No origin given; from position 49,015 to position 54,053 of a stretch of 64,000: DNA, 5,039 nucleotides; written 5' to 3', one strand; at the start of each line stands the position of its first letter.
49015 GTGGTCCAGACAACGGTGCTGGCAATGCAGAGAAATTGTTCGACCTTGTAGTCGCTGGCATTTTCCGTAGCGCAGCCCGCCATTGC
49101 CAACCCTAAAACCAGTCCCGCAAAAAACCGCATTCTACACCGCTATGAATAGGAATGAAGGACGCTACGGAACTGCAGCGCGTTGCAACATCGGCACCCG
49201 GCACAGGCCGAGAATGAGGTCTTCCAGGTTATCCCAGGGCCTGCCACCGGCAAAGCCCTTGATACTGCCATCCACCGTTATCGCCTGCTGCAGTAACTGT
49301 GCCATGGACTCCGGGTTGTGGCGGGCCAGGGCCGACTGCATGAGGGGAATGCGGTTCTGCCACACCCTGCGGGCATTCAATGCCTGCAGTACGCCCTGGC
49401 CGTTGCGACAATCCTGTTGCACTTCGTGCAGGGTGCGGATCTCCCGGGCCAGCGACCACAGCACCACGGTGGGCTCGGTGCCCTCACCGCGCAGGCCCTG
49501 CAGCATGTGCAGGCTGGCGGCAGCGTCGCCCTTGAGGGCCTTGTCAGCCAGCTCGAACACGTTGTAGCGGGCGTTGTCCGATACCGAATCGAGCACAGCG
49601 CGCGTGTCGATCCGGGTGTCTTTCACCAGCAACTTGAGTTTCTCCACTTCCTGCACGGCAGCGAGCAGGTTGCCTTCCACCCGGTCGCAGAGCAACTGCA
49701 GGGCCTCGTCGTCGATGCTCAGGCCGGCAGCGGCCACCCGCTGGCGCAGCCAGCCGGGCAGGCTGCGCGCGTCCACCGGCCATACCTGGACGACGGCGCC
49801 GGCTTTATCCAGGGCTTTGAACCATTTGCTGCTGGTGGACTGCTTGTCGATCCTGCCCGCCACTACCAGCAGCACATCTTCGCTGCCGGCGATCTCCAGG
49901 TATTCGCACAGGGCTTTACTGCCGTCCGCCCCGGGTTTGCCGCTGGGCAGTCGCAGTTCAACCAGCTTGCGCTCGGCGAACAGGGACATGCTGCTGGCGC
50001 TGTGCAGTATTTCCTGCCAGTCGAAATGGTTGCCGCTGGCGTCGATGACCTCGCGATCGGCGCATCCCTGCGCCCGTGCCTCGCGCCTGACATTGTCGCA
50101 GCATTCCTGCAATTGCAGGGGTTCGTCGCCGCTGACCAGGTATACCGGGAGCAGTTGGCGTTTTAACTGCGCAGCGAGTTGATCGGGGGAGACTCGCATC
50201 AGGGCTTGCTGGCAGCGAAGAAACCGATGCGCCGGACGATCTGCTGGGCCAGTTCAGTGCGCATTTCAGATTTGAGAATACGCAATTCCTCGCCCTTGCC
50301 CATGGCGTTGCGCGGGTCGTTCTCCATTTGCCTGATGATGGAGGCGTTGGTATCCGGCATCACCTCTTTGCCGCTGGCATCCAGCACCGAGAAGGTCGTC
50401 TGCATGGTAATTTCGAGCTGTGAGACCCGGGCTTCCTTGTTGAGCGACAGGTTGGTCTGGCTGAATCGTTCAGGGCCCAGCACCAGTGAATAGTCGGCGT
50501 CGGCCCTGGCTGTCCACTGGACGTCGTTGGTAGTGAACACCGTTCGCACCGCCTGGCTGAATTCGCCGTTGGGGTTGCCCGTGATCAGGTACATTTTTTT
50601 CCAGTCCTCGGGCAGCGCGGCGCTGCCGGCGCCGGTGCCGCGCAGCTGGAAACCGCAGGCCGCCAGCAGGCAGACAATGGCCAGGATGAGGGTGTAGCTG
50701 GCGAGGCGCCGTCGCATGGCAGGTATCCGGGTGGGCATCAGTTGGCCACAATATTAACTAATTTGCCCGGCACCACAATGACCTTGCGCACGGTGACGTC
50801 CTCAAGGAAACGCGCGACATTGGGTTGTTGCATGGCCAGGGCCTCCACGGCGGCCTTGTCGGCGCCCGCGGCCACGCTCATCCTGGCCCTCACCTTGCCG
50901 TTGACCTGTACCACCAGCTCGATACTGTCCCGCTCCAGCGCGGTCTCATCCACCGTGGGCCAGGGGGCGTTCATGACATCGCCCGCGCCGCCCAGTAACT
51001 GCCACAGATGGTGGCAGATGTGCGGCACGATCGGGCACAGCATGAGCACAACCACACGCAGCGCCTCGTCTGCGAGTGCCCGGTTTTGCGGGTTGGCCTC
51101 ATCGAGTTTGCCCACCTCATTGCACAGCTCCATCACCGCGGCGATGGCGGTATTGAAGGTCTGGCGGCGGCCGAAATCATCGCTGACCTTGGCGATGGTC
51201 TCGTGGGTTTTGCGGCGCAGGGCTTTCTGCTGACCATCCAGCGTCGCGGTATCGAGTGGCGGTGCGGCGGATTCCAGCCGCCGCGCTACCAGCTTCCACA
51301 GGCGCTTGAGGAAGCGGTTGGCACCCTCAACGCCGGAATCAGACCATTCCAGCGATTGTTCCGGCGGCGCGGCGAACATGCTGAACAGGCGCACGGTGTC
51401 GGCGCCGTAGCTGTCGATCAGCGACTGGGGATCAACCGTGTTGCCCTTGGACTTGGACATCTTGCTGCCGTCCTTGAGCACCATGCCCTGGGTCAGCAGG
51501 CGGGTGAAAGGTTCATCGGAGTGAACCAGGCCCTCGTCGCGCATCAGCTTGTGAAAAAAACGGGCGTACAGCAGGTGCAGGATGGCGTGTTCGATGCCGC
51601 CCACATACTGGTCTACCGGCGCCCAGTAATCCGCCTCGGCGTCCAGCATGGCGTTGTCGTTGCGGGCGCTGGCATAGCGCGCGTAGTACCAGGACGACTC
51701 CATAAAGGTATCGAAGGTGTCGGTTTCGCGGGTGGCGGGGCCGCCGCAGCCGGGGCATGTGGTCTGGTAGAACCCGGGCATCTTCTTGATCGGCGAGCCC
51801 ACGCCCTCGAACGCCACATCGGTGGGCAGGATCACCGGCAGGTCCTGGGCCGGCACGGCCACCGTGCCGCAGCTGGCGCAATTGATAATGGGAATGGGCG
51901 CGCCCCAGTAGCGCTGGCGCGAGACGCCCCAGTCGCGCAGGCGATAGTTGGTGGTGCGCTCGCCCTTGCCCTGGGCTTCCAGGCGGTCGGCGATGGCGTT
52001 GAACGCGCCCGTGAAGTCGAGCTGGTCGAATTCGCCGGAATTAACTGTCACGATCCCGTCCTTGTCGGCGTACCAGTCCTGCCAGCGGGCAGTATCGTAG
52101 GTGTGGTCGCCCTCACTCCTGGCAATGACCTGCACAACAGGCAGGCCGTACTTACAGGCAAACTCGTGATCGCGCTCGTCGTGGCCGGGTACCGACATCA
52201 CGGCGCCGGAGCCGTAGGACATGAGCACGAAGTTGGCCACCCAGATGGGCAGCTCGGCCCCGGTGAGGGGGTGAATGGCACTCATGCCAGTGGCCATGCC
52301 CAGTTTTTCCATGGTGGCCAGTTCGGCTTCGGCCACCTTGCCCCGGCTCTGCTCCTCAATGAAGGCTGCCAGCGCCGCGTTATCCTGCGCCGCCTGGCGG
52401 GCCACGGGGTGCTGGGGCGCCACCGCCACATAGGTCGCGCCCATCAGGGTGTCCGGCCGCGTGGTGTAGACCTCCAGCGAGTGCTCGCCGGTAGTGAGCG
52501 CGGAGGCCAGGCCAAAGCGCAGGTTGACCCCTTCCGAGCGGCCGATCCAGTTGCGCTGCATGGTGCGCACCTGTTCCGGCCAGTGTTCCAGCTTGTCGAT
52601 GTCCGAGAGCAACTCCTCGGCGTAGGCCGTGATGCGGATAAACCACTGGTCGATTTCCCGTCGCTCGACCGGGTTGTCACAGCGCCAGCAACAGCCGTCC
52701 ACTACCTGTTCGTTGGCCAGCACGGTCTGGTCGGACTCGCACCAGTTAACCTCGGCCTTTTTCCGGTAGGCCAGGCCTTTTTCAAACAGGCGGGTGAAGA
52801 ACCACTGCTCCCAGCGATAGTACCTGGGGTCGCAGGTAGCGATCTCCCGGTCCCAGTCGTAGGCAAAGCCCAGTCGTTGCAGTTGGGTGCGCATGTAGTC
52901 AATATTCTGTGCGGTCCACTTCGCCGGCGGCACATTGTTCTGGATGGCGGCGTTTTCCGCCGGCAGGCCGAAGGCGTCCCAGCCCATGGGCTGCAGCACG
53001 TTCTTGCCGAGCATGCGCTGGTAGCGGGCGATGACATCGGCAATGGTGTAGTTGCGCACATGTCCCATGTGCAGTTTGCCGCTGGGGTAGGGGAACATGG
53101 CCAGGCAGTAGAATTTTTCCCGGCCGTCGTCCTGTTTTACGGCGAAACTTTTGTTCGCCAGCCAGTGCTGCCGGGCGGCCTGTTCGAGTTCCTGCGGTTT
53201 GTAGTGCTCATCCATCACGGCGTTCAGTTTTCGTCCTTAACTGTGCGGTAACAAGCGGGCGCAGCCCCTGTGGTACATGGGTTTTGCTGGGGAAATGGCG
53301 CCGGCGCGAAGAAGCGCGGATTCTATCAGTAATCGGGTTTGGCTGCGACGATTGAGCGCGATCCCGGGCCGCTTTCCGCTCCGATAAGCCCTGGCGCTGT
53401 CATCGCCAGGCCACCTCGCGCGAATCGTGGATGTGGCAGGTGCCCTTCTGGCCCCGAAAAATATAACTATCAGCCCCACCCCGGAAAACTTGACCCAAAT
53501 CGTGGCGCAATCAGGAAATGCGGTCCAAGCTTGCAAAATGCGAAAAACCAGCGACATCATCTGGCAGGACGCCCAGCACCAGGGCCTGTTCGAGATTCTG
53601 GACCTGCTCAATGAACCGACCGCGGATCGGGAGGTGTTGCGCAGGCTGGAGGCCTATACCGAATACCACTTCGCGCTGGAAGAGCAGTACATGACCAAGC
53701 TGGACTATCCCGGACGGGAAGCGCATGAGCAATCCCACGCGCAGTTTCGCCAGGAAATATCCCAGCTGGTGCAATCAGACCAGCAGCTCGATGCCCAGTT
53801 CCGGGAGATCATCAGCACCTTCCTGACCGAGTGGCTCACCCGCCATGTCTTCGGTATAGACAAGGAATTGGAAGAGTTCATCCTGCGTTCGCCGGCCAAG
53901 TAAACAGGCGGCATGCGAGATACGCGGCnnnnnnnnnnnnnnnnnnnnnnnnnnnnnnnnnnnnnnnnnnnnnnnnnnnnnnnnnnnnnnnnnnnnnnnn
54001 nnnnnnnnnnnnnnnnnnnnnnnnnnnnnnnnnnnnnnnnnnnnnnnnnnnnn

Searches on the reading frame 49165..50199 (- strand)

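Call 80: search_protein_families(library=ncbifam, max_evalue=1e-10, proteins=[window:49165-50199:-])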
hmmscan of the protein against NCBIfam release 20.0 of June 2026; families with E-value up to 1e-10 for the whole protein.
window:49165-50199:- (344 aa): 2 families
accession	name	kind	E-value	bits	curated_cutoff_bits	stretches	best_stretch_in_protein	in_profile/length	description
TIGR01128.2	holA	equivalog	3.5e-84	282.8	80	1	19-331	1-315/316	DNA polymerase III subunit delta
NF005918.0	PRK07914.1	equivalog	6.8e-14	52.1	420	1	16-318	5-301/321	hypothetical protein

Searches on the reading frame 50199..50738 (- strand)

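Call 80: search_protein_families(library=ncbifam, max_evalue=1e-10, proteins=[window:50199-50738:-])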
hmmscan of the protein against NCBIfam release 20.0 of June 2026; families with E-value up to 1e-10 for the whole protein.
window:50199-50738:- (179 aa): 1 family
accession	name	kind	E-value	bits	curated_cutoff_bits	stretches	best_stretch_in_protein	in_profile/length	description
NF008062.1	PRK10796.1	equivalog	2.7e-19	69.8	235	1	15-172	5-159/181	LPS assembly lipoprotein LptE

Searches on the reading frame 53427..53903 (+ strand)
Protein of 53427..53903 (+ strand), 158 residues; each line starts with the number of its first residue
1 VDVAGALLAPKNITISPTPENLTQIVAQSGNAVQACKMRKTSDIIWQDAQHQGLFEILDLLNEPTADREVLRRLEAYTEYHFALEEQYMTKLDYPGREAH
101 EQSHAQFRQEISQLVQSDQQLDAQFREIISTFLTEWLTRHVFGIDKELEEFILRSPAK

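Call 81: search_protein_families(library=ncbifam, max_evalue=1e-10, proteins=[window:53427-53903:+])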
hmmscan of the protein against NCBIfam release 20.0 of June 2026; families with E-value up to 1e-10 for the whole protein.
window:53427-53903:+ (158 aa): 2 families
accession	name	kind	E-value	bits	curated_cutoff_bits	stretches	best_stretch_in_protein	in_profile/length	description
TIGR02481.1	hemeryth_dom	domain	6.9e-23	81.1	51.75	1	48-151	14-125/126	hemerythrin domain-containing protein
NF033749.1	bact_hemeryth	subfamily_domain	1.8e-22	79.9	84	1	46-152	14-128/129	bacteriohemerythrin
